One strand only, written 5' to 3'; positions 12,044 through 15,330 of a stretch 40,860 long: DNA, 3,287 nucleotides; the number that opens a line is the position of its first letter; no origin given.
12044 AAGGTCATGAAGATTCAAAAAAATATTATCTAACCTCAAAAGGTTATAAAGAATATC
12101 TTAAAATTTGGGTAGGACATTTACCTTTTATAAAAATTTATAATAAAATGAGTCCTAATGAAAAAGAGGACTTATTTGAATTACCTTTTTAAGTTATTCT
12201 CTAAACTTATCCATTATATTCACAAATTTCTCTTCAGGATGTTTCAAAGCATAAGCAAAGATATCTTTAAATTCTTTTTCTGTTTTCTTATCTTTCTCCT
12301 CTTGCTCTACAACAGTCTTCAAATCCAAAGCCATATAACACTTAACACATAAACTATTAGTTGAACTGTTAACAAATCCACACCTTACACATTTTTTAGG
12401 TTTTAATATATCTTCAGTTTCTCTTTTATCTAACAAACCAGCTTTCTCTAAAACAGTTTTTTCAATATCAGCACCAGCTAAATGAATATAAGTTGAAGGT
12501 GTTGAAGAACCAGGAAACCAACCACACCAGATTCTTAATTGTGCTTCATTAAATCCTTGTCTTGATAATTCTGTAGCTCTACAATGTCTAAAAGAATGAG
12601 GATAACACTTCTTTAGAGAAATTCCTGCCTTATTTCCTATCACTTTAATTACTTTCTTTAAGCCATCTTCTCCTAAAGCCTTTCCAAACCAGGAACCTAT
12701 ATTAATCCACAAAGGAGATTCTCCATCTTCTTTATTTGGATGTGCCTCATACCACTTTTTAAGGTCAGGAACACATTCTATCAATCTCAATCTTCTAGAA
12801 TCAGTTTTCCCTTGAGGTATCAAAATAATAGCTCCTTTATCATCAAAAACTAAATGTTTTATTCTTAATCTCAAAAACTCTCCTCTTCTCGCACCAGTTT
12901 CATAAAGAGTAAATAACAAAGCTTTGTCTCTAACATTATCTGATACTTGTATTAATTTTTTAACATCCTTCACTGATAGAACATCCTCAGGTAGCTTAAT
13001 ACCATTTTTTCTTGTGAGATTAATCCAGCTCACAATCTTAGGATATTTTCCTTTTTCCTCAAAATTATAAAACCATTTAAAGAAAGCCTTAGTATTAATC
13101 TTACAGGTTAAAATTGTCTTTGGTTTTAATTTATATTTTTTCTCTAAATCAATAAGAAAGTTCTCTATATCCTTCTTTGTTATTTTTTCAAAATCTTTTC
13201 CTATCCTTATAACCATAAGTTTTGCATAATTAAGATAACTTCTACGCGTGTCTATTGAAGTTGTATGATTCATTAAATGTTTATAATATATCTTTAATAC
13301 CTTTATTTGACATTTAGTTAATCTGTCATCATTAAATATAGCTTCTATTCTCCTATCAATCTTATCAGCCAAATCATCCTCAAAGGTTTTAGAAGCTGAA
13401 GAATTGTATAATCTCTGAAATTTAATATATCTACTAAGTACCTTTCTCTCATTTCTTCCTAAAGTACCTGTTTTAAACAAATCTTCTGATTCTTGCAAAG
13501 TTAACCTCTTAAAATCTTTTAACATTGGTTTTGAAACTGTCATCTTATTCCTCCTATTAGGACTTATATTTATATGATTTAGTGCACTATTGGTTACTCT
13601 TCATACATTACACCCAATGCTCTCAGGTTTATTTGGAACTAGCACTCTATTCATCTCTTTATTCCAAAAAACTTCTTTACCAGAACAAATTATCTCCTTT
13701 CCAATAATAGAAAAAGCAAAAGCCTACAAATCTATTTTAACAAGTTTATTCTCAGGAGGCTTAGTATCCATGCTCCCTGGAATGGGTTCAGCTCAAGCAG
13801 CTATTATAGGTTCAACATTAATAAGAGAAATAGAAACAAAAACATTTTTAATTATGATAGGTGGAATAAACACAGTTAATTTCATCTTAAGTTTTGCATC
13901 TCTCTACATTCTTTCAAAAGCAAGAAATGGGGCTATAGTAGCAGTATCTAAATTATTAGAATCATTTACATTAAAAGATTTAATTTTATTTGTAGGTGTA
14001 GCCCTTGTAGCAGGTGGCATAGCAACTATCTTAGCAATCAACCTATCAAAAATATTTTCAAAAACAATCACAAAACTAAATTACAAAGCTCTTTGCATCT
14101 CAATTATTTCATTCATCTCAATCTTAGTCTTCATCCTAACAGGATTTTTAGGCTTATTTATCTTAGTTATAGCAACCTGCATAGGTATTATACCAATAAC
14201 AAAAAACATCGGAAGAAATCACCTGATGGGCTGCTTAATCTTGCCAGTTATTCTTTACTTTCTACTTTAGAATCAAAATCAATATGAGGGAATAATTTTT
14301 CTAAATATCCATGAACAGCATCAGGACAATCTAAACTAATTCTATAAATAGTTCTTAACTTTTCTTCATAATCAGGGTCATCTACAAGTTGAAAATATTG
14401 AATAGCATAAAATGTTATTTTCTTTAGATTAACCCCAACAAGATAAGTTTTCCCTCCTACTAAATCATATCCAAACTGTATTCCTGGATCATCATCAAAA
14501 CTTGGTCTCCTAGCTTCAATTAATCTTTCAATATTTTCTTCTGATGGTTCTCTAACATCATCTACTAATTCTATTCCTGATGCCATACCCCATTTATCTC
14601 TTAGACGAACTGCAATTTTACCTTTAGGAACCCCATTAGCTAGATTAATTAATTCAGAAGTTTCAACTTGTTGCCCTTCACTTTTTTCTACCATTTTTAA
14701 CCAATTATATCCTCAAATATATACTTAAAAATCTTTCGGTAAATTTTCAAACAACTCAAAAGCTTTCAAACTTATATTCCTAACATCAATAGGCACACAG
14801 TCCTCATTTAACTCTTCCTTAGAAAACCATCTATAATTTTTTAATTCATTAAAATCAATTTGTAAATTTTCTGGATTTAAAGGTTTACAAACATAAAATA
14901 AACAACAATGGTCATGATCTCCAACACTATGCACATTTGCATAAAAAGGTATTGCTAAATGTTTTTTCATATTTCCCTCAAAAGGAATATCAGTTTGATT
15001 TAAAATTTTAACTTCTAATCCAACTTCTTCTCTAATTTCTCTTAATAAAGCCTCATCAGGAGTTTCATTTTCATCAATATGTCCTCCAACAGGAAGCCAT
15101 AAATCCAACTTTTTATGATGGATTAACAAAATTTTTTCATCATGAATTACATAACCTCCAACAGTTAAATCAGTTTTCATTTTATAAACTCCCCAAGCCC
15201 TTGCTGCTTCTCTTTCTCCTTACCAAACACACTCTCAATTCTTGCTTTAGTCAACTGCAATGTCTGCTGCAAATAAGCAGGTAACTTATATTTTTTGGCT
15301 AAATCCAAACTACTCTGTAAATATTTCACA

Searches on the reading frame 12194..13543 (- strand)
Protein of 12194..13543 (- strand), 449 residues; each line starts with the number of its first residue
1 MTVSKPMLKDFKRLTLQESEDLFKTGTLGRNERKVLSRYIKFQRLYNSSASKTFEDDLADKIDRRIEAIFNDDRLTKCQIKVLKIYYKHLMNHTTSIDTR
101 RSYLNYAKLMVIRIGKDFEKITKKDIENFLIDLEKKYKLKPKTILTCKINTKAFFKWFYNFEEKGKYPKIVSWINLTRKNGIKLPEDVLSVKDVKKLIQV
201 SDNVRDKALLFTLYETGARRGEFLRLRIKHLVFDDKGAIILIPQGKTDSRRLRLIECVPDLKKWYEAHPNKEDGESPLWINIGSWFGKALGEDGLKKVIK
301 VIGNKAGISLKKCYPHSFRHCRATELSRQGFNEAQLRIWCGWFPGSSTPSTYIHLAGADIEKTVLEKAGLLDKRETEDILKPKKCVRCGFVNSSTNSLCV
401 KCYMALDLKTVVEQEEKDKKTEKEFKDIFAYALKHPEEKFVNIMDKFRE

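Call 6: search_protein_families(library=pfam, proteins=[window:12194-13543:-])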
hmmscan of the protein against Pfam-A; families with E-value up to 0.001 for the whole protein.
window:12194-13543:- (449 aa): 2 families
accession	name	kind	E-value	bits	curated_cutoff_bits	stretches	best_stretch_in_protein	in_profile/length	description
PF00589.27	Phage_integrase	-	1.8e-19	70.6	27.1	1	188-356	2-169/172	Phage integrase family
PF13495.12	Phage_int_SAM_4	-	4.5e-08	33.8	27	1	86-159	5-79/85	Phage integrase, N-terminal SAM-like domain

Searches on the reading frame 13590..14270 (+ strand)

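Call 16: search_protein_families(library=pfam, proteins=[window:13590-14270:+], max_evalue=0.001)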
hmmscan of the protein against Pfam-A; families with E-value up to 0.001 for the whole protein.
window:13590-14270:+ (226 aa): 1 family
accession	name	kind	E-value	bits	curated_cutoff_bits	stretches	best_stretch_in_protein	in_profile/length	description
PF01970.21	TctA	-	2.6e-17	63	28.9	1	6-213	186-422/423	Tripartite tricarboxylate transporter TctA family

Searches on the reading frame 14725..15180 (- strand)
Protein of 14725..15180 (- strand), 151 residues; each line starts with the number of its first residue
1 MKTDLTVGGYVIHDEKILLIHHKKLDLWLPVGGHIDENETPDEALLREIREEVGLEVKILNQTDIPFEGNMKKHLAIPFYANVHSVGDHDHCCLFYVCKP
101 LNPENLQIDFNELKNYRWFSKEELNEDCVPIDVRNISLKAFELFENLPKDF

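Call 16: search_protein_families(library=pfam, proteins=[window:14725-15180:-], max_evalue=0.001)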
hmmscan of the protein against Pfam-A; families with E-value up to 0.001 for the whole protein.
window:14725-15180:- (151 aa): 1 family
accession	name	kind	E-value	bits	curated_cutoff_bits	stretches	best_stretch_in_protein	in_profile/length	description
PF00293.34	NUDIX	-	4.1e-18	66.1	21.1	1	5-127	4-121/134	NUDIX domain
